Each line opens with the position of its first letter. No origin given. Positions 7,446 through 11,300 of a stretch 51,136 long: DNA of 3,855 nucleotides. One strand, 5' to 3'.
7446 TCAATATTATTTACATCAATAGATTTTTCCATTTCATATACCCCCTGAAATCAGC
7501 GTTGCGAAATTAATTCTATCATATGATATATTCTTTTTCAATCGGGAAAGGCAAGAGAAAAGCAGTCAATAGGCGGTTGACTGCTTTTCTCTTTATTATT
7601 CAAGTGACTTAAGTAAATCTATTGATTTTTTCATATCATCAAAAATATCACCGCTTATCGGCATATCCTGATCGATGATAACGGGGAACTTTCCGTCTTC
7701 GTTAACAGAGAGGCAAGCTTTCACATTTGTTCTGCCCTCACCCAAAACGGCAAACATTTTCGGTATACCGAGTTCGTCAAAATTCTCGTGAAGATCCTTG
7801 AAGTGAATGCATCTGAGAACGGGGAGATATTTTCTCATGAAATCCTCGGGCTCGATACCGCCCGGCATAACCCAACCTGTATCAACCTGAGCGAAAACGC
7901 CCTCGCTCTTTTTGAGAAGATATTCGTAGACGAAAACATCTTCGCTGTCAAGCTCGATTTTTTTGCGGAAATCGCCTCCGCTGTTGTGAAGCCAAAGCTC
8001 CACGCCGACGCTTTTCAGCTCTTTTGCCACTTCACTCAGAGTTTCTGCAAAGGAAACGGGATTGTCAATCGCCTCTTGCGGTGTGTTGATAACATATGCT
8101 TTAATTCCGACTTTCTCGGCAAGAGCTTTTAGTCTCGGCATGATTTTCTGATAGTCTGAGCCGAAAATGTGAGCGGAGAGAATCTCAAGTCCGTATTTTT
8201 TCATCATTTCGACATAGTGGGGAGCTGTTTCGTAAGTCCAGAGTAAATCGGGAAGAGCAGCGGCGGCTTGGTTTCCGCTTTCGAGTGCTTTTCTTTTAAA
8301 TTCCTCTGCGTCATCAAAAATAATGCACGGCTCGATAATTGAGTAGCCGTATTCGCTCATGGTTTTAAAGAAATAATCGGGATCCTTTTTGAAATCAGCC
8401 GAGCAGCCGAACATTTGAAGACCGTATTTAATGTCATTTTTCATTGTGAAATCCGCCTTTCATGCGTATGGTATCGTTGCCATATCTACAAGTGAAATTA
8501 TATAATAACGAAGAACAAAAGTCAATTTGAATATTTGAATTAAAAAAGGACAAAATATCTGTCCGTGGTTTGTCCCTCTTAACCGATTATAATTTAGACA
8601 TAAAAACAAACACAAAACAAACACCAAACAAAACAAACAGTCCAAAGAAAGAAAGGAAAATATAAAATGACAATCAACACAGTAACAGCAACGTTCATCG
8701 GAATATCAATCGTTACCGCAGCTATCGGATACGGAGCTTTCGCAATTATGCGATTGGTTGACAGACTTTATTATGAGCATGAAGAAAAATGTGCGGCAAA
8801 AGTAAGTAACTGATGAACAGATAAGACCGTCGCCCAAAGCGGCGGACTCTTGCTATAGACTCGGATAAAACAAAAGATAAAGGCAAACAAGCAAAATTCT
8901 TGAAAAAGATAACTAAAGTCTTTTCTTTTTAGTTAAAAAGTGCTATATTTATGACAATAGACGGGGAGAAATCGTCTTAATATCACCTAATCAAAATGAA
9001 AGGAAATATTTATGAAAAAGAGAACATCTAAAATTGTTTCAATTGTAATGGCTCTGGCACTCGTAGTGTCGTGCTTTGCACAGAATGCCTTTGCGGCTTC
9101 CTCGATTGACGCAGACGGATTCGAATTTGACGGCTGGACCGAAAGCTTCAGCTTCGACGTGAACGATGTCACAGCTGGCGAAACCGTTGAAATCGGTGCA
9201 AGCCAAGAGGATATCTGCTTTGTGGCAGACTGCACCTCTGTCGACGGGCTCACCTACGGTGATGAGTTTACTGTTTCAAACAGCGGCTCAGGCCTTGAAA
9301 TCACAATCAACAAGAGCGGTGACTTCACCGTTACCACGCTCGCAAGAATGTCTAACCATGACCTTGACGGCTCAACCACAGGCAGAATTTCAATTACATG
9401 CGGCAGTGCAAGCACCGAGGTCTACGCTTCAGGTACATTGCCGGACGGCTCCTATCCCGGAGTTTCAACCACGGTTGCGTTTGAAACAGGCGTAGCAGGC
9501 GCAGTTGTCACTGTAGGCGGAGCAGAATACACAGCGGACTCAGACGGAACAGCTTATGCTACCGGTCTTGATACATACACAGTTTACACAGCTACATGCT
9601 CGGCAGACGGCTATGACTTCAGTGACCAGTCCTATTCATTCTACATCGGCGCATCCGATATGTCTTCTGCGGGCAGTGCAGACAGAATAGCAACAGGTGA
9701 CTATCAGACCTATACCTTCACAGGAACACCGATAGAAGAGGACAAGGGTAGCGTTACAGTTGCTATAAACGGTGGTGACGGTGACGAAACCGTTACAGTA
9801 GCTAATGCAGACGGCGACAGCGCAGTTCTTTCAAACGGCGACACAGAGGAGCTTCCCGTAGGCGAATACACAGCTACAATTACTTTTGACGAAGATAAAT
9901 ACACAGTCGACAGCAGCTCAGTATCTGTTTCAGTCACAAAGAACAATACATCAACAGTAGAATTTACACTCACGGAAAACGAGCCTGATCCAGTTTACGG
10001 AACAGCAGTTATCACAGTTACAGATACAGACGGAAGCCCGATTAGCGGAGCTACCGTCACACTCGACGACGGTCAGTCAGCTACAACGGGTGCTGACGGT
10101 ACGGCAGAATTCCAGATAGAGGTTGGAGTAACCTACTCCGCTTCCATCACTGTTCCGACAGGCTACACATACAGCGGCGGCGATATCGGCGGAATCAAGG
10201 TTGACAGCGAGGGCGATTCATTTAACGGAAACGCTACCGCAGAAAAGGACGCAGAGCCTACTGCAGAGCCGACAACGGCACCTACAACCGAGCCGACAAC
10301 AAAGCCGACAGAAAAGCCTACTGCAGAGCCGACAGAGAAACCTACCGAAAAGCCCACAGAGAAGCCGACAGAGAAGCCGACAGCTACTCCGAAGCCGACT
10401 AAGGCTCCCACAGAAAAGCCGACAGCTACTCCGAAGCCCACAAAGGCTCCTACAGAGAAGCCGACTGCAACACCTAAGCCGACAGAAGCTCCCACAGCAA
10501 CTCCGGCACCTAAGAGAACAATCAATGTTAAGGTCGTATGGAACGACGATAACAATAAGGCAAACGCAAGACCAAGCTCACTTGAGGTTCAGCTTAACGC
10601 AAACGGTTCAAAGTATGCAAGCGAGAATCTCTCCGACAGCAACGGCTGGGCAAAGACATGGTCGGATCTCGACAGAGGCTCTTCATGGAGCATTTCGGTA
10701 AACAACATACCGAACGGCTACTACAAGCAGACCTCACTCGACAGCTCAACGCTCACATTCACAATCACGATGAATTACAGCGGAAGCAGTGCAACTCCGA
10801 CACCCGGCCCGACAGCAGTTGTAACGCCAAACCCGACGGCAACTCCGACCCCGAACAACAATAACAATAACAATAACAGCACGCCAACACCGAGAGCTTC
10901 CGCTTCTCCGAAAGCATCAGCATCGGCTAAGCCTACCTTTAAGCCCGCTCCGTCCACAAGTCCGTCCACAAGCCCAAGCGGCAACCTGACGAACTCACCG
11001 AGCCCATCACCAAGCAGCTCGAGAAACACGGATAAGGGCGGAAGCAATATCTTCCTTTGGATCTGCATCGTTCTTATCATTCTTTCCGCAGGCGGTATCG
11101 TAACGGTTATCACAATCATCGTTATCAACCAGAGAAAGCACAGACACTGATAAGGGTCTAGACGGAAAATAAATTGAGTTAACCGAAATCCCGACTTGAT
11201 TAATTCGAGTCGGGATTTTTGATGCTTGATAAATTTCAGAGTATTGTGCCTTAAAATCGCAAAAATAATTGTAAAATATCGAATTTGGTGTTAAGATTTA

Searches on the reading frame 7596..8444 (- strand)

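Call 13: search_protein_families(library=pfam, proteins=[window:7596-8444:-])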
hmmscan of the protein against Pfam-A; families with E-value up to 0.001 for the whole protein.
window:7596-8444:- (282 aa): 1 family
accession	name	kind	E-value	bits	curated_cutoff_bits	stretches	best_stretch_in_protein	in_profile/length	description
PF01261.30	AP_endonuc_2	-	0.00032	20.9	31.1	0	76-280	32-248/249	Xylose isomerase-like TIM barrel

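Call 57: search_protein_families(library=ncbifam, proteins=[window:7596-8444:-], max_evalue=0.001)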
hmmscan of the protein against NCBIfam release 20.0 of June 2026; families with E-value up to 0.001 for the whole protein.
window:7596-8444:- (282 aa): 0 families

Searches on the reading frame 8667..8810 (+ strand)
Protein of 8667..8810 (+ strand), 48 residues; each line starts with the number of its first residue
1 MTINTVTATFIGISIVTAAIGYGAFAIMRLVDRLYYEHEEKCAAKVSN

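Call 32: search_protein_families(library=ncbifam, proteins=[window:8667-8810:+], max_evalue=1)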
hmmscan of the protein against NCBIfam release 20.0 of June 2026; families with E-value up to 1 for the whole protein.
seq(48 aa): 1 family
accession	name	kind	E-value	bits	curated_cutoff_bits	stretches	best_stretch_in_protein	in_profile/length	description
TIGR00833.1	actII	subfamily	0.081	11.1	874.7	1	2-45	228-271/910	MMPL family RND transporter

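Call 33: search_protein_families(library=pfam, proteins=[window:8667-8810:+], max_evalue=1)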
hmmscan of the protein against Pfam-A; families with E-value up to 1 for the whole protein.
seq(48 aa): 0 families

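Call 80: find_homologous_proteins(query=A5, max_evalue=0.1)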
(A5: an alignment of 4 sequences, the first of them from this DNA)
Query A5 (4 sequences) (48 aa, profile of the alignment): 4 proteins with E <= 0.1 among 6 candidates.
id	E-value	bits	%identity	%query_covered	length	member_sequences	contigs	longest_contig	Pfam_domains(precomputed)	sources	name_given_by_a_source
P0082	1.1e-27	113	98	100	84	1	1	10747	-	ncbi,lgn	-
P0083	1.5e-27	113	77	100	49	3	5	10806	-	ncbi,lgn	-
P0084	2.6e-27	112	86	92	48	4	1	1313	-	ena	-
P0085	1.4e-24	103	67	88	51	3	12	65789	-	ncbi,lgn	-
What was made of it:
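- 8560..8813 (+): Same promoter module (8560-8593; three phased boxes in sister species) followed by a 48-aa TM micro-protein (8667-8813). It lies upstream of a Cna_B/SpaA surface protein. The family is confined to the clade (call 80).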

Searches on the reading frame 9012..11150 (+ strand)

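Call 13: search_protein_families(library=pfam, proteins=[window:9012-11150:+])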
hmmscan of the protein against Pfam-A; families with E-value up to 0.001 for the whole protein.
window:9012-11150:+ (712 aa): 3 families
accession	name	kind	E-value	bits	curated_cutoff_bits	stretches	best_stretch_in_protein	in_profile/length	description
PF05738.19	Cna_B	-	8.4e-11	42.6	22.3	1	504-585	1-84/87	Cna protein B-type domain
PF17802.7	SpaA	-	3.6e-06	27.5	23.1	0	334-389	5-69/91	Prealbumin-like fold domain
PF13620.12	CarboxypepD_reg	-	1.1e-05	26.1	32.3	1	335-382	5-57/82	Carboxypeptidase regulatory-like domain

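Call 57: search_protein_families(library=ncbifam, proteins=[window:9012-11150:+], max_evalue=0.001)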
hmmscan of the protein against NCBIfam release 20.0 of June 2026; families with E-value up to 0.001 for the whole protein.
window:9012-11150:+ (712 aa): 0 families
